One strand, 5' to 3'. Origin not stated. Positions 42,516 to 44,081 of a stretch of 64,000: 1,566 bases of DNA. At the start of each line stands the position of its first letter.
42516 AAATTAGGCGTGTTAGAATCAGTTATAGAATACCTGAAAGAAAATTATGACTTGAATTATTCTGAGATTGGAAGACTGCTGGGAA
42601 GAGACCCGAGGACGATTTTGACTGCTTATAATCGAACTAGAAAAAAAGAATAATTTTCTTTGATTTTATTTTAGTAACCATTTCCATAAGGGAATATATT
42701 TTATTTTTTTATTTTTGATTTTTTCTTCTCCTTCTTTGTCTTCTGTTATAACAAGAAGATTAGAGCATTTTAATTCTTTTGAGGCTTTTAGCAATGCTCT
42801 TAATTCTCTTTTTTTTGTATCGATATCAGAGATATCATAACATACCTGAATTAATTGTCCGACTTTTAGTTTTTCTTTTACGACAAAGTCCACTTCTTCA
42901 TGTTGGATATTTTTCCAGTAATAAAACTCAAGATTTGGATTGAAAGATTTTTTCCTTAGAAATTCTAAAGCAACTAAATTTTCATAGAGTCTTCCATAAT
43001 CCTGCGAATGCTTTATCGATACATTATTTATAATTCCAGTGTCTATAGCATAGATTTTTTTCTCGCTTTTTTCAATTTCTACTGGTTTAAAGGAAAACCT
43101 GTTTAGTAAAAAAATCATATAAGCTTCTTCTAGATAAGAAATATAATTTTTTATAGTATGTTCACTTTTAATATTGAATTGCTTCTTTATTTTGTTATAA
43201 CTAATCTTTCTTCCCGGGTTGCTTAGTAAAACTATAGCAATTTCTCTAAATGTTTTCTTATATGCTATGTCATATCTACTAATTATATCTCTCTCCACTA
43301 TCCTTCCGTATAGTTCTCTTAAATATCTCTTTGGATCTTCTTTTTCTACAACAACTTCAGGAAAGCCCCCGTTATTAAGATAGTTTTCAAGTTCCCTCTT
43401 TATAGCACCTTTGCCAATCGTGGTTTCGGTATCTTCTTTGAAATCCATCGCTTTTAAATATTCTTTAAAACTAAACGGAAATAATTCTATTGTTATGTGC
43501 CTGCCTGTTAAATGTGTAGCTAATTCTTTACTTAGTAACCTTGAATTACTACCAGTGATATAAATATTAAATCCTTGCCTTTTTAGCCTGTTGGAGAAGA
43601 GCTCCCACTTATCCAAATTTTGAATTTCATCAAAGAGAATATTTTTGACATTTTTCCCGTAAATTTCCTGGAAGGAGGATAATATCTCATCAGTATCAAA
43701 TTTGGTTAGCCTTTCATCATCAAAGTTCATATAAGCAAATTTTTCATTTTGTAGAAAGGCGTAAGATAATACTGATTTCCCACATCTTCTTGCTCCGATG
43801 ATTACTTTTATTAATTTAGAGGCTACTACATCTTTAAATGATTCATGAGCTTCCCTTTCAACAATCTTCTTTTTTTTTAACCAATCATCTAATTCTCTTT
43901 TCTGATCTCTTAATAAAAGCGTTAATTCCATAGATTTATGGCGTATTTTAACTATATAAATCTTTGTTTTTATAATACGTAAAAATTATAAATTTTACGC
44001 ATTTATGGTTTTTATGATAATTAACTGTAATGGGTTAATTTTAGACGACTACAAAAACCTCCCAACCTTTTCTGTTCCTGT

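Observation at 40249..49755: About 9.5-kb accessory island immediately 3' of tRNA-Ser, built from duplicated modules and defense/TA-like genes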

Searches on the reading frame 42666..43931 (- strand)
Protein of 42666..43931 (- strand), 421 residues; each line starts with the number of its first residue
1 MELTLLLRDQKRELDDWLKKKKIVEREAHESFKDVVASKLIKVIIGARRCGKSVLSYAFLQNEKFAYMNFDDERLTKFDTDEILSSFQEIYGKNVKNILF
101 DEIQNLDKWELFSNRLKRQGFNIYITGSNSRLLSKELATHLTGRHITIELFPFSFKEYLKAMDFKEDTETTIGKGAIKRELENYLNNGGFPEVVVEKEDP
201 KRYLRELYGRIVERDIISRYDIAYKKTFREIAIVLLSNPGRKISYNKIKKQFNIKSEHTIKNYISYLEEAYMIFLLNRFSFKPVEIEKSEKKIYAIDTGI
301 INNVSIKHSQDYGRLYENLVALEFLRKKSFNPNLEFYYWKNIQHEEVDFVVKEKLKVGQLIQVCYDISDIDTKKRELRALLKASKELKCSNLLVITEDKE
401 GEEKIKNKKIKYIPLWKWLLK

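Call 7: search_protein_families(library=pfam, proteins=[window:42666-43931:-], max_evalue=0.01)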
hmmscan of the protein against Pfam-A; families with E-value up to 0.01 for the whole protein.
window:42666-43931:- (421 aa): 3 families
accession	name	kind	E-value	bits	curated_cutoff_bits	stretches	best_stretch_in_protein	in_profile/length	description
PF13173.12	AAA_14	-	3.8e-34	117.9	27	1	40-159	3-129/129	AAA domain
PF13635.12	DUF4143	-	1.4e-23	83.8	28.1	1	213-363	1-157/160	Domain of unknown function (DUF4143)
PF08279.18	HTH_11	-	0.0017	18.6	25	1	231-270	5-42/55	HTH domain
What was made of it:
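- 42666..43931 (-): ATPase1: AAA_14 + DUF4143 (PDC-S01 type), catalytic motifs intact. Pfam hits 3.8e-34 and 1.4e-23 (call 7).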

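Call 9: search_protein_families(library=padloc, proteins=[window:42666-43931:-], max_evalue=0.01)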
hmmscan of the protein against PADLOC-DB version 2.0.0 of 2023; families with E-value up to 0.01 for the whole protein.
window:42666-43931:- (421 aa): 7 families
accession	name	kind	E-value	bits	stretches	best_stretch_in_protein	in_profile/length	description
PDLC04787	PDC-S01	-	3.5e-110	366.7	1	21-421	8-408/412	-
PDLC04789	PDC-S01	-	1.5e-54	183.4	1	24-356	2-332/375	-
PDLC04790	PDC-S01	-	7.4e-41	138.2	1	22-356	10-358/422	-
PDLC04791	PDC-S01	-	3.7e-31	106.2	1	38-359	18-346/395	-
PDLC04786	PDC-S01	-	2.1e-22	77.5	1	43-384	24-402/439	-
PDLC04788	PDC-S01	-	5.8e-16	56.4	1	43-356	23-374/448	-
PDLC04792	PDC-S01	-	1.8e-13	47.9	1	26-417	4-429/452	-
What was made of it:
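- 42666..43931 (-): PADLOC PDC-S01 3.5e-110 (call 9).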

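Call 75: search_solved_structures(query=window:42666-43931:-, max_evalue=0.01, show_alignments=2)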
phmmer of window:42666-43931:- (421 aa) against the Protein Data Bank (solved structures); distinct sequences matched with E-value up to 0.01: 0.
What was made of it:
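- On PDC-S01: No solved structure is detectable by sequence (call 75).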

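Call 83: search_dna_similar(query=window:42666-43931:-, collection=plasmids, mode=protein, max_rows=15, rows=spread)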
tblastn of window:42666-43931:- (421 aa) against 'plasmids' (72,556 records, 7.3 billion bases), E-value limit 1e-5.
Records with a match: 344; places in all: 357; records where one place covers at least 80% of the query: 243.
Best place of each record, by identity: <60% 344.
By first word of the organism name: Acinetobacter 175; Moraxella 39; Agrobacterium 15; Rhizobium 14; Bacteroides 10; Enterococcus 7; Sinorhizobium 6; Lactobacillus 5; Runella 5; Ensifer 4; and 49 more.
By predicted mobility (MOB-suite, as given by PLSDB): mobilizable 144; non-mobilizable 125; conjugative 75.
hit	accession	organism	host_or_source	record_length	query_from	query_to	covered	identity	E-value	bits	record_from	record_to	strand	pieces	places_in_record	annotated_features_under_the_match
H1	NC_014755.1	Sulfuricurvum kujiense DSM 16994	drain water from underground crude oil ...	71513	41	420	90%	36.6%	3e-53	198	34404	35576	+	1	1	ATP-binding protein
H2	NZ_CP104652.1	Acinetobacter variabilis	Homo sapiens,Wound/Abscess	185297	40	384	82%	31.3%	3e-29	128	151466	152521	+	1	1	ATP-binding protein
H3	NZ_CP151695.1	Acinetobacter baumannii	-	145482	40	384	82%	31.3%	6e-29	127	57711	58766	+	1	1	ATP-binding protein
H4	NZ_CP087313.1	Acinetobacter baumannii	Homo sapiens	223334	40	384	82%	31.3%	6e-29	127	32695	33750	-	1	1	ATP-binding protein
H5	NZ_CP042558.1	Acinetobacter baumannii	Whole organism,Room 7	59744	40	384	82%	31.3%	1e-28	126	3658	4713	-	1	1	ATP-binding protein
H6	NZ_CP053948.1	Acinetobacter sp. WY4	Euphausia superba,whole organism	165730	40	384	82%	31.3%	1e-28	126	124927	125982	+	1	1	ATP-binding protein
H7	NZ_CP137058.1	Acinetobacter soli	Homo sapiens,Seoul National University ...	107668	40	384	82%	31.3%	1e-28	126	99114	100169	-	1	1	ATP-binding protein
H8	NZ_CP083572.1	Acinetobacter lwoffii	cell culture,permafrost, Kolyma lowland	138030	40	384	82%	31.0%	3e-28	124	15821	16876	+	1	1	ATP-binding protein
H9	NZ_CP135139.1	Moraxella sp. DOX410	sediment soil,sediment soil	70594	32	369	80%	30.5%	5e-31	133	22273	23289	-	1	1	ATP-binding protein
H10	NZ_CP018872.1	Acinetobacter haemolyticus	Homo sapiens,cell culture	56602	96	384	69%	31.0%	5e-24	112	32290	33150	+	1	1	none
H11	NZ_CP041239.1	Sinorhizobium mexicanum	Acaciella angustissima,cell culture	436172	16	354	81%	22.9%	3e-12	76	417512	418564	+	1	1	ATP-binding protein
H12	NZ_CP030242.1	Moraxella bovis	Bos taurus,strain,ocular secretion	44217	24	353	78%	23.0%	7e-14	81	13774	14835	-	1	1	ATP-binding protein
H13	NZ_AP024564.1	Allochromatium tepidum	-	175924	21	350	78%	22.6%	1e-12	77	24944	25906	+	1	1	ATP-binding protein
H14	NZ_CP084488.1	Ensifer adhaerens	cellculture,soil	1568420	14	354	81%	21.1%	9e-12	75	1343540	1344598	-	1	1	none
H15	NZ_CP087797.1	Moraxella bovis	Bovine,bacteria culture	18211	125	353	54%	21.7%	4e-7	60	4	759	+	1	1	none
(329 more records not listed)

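Call 84: get_annotated_region(hit=H1, flank=1500)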
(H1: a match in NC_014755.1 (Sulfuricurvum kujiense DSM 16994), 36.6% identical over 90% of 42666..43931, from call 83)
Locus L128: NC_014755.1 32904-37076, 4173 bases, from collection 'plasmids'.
description: Sulfuricurvum kujiense DSM 16994 plasmid pSULKU02, complete sequence
organism: Sulfuricurvum kujiense DSM 16994 (NCBI taxid 709032)
taxonomy: Bacteria; Campylobacterota; Epsilonproteobacteria; Campylobacterales; Sulfurimonadaceae; Sulfuricurvum; Sulfuricurvum kujiense; Sulfuricurvum kujiense DSM 16994
host: -; source: drain water from underground crude oil storage cavity; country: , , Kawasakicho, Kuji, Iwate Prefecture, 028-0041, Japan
typing (MOB-suite, as given by PLSDB): non-mobilizable
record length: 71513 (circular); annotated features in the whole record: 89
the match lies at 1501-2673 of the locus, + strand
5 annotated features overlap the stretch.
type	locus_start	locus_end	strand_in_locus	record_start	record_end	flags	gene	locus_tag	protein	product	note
CDS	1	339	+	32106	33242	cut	-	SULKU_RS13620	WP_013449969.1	DUF4172 domain-containing protein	-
CDS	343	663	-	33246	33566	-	-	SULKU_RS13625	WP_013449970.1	hypothetical protein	-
CDS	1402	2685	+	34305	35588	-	-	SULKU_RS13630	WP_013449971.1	ATP-binding protein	-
CDS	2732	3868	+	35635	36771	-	-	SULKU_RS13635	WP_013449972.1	site-specific integrase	GO:0015074 - DNA integration [Evidence IEA]; GO:0006310 - DNA recombination [Evidence IEA]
CDS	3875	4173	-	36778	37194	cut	-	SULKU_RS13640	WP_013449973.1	hypothetical protein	-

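Call 85: get_annotated_region(hit=H2, flank=1500)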
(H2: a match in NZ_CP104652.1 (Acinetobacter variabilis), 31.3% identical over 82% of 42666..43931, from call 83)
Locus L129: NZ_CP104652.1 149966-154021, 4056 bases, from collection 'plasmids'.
description: Acinetobacter variabilis strain 2021CK-01005 plasmid unnamed1, complete sequence
organism: Acinetobacter variabilis (NCBI taxid 70346)
taxonomy: Bacteria; Pseudomonadota; Gammaproteobacteria; Moraxellales; Moraxellaceae; Acinetobacter; Acinetobacter variabilis
host: -; source: Homo sapiens,Wound/Abscess; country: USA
typing (MOB-suite, as given by PLSDB): mobilizable; replicon rep_cluster_1656; relaxase MOBP
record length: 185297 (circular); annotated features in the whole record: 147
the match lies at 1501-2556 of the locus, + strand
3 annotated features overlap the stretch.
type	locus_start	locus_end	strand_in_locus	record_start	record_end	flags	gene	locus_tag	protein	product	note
CDS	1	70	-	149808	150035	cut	-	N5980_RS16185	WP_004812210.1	hypothetical protein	-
CDS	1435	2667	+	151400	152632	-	-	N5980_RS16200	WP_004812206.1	ATP-binding protein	-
CDS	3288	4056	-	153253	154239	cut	-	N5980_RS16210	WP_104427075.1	IS110 family transposase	-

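Call 86: get_annotated_region(hit=H9, flank=1500)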
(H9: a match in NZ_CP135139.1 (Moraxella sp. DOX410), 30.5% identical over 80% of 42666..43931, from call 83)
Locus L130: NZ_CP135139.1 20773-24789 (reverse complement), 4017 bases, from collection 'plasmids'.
description: Moraxella sp. DOX410 plasmid unnamed1, complete sequence
organism: Moraxella sp. DOX410 (NCBI taxid 3076087)
taxonomy: Bacteria; Pseudomonadota; Gammaproteobacteria; Moraxellales; Moraxellaceae; Moraxella; Moraxella sp. DOX410
host: -; source: sediment soil,sediment soil; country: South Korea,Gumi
typing (MOB-suite, as given by PLSDB): non-mobilizable
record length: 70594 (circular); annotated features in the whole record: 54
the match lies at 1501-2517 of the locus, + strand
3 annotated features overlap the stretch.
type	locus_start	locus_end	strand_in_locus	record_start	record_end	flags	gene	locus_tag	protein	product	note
CDS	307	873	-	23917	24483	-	-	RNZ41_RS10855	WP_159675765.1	recombinase family protein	GO:0006310 - DNA recombination [Evidence IEA]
CDS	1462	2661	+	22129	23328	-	-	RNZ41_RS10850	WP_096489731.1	ATP-binding protein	-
CDS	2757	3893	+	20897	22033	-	-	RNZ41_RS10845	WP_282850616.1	Fic family protein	-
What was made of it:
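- Plasmid homologues have no common neighbour (calls 84-86).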

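Call 91: search_dna_similar(query=window:42666-43931:-, collection=phages, mode=protein, max_rows=8)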
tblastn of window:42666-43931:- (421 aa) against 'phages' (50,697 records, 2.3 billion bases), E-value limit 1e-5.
Records with a match: 22; places in all: 22; records where one place covers at least 80% of the query: 11.
Best place of each record, by identity: <60% 22.
By first word of the organism name: Bacteriophage 17; Listeria 3; Acinetobacter 2.
By host as written in the record: - 19; Listeria monocytogenes 3.
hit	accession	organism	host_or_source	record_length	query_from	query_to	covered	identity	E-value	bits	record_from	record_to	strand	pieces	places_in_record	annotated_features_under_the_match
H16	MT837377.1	Bacteriophage sp.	human fecal samples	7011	43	418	89%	36.4%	1e-49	186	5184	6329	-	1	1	record has no annotation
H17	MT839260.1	Bacteriophage sp.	human fecal samples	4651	18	396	90%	35.4%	1e-51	192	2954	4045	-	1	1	record has no annotation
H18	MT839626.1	Bacteriophage sp.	human fecal samples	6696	48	420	89%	33.7%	4e-47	179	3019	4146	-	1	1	record has no annotation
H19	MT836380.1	Bacteriophage sp.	human fecal samples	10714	22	382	86%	32.8%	4e-40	158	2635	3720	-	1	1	record has no annotation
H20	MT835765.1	Bacteriophage sp.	human fecal samples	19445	23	379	85%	31.4%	6e-36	146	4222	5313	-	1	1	record has no annotation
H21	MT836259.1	Bacteriophage sp.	human fecal samples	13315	23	381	85%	31.1%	3e-32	135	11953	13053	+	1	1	record has no annotation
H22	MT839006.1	Bacteriophage sp.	human fecal samples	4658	23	374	84%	31.1%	6e-33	137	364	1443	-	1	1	record has no annotation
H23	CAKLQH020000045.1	Acinetobacter phage MD-2021a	not known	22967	40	384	82%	31.3%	2e-29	127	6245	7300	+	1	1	Uncharacterised protein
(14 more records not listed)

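Call 94: search_protein_families(library=ncbifam, proteins=[window:42666-43931:-], max_evalue=0.001)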
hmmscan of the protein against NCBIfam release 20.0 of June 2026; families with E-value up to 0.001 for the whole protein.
window:42666-43931:- (421 aa): 0 families

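Call 95: search_protein_families(library=phrogs, proteins=[window:42666-43931:-], max_evalue=0.001)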
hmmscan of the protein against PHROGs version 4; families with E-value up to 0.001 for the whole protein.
window:42666-43931:- (421 aa): 0 families
